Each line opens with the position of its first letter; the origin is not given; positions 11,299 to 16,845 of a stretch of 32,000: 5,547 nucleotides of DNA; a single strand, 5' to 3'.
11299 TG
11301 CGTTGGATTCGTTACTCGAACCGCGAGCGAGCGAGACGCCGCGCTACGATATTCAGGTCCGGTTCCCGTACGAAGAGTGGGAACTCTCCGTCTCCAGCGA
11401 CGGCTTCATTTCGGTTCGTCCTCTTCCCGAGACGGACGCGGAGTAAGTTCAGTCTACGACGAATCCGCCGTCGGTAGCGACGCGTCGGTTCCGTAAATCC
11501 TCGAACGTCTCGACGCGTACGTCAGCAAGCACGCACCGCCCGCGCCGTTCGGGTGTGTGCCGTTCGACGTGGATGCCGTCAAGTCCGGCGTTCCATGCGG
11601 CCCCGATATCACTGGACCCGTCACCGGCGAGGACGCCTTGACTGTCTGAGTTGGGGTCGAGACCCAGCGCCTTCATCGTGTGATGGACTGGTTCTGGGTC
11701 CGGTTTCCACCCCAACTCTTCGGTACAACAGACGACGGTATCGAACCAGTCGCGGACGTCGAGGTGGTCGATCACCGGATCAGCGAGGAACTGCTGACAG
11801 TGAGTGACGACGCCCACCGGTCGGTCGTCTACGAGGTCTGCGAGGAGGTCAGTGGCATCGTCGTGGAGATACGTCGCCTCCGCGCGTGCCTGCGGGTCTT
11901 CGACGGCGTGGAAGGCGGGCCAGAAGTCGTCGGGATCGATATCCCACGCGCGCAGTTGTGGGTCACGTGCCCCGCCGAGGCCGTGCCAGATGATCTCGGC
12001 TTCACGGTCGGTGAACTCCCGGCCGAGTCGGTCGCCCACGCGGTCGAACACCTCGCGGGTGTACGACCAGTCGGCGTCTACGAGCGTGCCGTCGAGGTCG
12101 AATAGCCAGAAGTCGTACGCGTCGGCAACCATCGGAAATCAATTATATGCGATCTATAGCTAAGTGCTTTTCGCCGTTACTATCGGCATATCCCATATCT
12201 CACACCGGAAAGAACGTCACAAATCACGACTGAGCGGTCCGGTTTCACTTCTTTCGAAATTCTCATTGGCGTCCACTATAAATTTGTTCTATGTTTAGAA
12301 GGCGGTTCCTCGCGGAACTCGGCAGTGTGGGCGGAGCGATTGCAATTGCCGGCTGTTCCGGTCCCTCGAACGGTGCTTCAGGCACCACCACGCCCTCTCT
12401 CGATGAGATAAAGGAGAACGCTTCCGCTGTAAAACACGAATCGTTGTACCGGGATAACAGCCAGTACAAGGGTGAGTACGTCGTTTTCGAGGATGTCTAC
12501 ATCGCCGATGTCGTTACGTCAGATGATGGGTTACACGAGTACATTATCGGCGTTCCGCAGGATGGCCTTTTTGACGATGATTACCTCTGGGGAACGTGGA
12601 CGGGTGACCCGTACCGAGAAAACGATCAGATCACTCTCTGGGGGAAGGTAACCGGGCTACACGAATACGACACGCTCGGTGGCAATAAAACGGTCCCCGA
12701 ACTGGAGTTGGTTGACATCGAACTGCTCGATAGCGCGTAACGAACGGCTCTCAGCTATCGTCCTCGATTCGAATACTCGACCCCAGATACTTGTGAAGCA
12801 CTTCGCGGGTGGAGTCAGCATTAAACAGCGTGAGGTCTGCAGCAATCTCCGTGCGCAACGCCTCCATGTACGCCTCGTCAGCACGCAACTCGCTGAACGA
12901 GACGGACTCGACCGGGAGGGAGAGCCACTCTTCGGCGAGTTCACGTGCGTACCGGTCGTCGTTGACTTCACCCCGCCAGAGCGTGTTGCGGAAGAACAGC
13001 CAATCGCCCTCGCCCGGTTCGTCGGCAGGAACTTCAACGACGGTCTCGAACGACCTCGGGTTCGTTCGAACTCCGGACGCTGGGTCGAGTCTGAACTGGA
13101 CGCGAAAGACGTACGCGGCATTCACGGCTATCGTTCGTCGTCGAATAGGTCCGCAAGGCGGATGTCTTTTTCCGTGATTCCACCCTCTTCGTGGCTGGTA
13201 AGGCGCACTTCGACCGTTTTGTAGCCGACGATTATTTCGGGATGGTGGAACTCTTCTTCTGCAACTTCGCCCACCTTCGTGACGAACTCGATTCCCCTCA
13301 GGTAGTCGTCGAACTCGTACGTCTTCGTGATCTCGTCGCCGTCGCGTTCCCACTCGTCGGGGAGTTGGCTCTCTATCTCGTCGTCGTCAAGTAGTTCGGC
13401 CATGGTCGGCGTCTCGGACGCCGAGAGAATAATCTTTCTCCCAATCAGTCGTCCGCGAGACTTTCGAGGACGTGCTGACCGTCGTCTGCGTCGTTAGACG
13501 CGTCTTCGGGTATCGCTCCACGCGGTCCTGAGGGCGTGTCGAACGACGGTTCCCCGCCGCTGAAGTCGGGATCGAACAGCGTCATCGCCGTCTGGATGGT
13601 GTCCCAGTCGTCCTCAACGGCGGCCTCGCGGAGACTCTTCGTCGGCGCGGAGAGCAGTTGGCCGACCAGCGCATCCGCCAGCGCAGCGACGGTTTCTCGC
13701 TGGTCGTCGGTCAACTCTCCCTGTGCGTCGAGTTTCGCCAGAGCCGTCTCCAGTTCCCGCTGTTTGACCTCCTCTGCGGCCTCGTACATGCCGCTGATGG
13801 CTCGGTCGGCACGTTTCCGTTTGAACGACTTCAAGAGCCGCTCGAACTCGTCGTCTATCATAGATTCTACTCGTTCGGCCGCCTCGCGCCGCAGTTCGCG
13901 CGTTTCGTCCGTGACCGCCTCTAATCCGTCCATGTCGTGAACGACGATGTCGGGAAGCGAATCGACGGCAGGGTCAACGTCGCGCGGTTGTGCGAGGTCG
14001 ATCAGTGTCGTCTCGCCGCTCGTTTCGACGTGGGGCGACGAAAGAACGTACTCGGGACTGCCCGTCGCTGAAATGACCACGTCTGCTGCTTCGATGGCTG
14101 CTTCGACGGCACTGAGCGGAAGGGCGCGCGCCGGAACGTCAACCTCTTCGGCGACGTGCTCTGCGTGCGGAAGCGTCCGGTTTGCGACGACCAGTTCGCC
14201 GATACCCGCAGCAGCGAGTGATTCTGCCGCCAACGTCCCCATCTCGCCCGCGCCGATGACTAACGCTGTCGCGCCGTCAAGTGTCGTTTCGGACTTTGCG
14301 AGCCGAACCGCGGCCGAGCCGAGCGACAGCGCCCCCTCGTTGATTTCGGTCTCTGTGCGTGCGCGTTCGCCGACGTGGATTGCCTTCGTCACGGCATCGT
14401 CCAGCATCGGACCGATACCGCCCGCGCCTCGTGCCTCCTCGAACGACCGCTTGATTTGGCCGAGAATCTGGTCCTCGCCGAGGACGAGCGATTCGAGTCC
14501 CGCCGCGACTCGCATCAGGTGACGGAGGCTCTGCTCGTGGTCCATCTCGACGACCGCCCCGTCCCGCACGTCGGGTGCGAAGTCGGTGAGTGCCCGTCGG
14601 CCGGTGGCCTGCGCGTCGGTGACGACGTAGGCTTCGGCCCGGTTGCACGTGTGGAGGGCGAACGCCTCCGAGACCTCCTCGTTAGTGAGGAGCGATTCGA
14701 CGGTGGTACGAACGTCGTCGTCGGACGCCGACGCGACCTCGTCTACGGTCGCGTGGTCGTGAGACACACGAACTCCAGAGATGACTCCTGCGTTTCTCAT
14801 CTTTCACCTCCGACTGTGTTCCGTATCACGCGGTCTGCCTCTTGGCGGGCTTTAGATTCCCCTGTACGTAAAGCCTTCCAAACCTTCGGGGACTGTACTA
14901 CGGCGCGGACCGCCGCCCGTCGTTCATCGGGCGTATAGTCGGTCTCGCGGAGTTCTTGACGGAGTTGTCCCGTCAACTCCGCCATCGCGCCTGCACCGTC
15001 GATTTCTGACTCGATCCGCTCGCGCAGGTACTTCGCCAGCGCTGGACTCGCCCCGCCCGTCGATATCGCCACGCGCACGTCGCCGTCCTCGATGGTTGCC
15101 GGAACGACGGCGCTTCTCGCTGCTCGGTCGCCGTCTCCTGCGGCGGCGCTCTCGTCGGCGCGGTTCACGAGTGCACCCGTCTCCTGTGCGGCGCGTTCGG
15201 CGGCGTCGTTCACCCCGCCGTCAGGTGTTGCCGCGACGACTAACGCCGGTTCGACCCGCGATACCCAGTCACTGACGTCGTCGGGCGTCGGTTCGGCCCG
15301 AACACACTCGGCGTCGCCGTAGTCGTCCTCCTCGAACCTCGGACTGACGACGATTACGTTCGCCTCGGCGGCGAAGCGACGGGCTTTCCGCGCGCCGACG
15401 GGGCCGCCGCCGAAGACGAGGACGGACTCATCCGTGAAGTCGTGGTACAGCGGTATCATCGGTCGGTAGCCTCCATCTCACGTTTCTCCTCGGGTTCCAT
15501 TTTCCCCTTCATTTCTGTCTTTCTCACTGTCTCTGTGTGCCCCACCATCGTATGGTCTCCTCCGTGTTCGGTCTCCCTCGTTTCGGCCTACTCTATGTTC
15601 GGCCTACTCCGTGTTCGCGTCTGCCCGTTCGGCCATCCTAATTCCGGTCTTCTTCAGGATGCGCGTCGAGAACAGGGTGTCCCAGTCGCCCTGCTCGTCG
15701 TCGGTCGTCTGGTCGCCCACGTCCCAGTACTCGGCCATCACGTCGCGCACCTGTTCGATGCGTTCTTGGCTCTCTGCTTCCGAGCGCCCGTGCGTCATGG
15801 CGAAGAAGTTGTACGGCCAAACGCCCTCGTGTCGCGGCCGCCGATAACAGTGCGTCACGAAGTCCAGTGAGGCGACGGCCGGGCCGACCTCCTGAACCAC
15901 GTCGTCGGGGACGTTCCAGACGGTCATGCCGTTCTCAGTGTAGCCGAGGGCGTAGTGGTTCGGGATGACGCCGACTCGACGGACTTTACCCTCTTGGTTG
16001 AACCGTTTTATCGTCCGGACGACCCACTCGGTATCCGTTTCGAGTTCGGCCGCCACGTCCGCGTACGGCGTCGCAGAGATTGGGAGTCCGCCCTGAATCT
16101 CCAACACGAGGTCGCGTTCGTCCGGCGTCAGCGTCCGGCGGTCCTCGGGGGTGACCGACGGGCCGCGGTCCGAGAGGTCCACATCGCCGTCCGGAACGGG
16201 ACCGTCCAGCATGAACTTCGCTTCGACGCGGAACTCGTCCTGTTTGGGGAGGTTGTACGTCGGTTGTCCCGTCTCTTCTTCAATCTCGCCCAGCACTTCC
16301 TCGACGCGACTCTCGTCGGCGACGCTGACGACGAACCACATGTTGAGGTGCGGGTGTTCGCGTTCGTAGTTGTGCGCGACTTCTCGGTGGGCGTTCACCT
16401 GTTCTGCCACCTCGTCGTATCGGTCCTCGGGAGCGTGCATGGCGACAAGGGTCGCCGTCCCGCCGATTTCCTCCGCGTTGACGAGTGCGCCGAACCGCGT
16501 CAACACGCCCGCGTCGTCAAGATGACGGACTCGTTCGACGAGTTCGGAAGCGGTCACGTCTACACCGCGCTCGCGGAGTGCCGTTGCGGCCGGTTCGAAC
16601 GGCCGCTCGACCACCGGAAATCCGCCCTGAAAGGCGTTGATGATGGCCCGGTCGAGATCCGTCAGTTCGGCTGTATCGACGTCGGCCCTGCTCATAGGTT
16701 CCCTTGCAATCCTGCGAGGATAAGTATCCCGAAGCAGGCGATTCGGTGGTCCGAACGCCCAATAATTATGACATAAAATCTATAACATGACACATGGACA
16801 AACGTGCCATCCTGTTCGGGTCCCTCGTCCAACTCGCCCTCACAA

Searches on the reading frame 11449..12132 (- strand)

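Call 68: search_protein_families(library=pfam, proteins=[window:11449-12132:-], max_evalue=0.00001)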
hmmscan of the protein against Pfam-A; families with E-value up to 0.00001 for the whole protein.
window:11449-12132:- (227 aa): 3 families
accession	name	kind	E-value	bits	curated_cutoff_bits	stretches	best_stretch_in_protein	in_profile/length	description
PF13419.12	HAD_2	-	3.5e-15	57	23.8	1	10-187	2-176/178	Haloacid dehalogenase-like hydrolase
PF00702.32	Hydrolase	-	1.5e-12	48.8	26.4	1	10-183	5-191/191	haloacid dehalogenase-like hydrolase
PF12710.13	HAD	-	1.4e-06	29.3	27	1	10-179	2-188/189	haloacid dehalogenase-like hydrolase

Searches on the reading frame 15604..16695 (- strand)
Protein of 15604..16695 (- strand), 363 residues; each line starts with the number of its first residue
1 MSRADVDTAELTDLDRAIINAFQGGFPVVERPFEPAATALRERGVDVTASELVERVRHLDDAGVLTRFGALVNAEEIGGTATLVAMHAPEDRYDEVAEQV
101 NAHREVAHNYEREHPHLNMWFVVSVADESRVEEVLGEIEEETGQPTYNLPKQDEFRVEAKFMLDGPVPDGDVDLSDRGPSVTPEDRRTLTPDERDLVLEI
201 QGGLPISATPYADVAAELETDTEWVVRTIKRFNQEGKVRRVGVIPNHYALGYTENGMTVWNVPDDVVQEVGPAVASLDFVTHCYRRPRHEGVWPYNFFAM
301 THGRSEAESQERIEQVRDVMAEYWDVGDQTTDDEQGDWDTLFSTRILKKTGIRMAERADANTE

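Call 68: search_protein_families(library=pfam, proteins=[window:15604-16695:-], max_evalue=0.00001)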
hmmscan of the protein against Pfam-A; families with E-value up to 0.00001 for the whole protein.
window:15604-16695:- (363 aa): 2 families
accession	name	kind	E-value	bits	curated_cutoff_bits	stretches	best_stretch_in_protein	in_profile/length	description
PF17805.7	AsnC_trans_reg2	-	1.8e-41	140.6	27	2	250-319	2-70/86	AsnC-like ligand binding domain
PF22451.2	NirdL-like_HTH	-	1.4e-22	79.4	27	2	193-239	1-47/47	Siroheme decarboxylase NirDL-like HTH domain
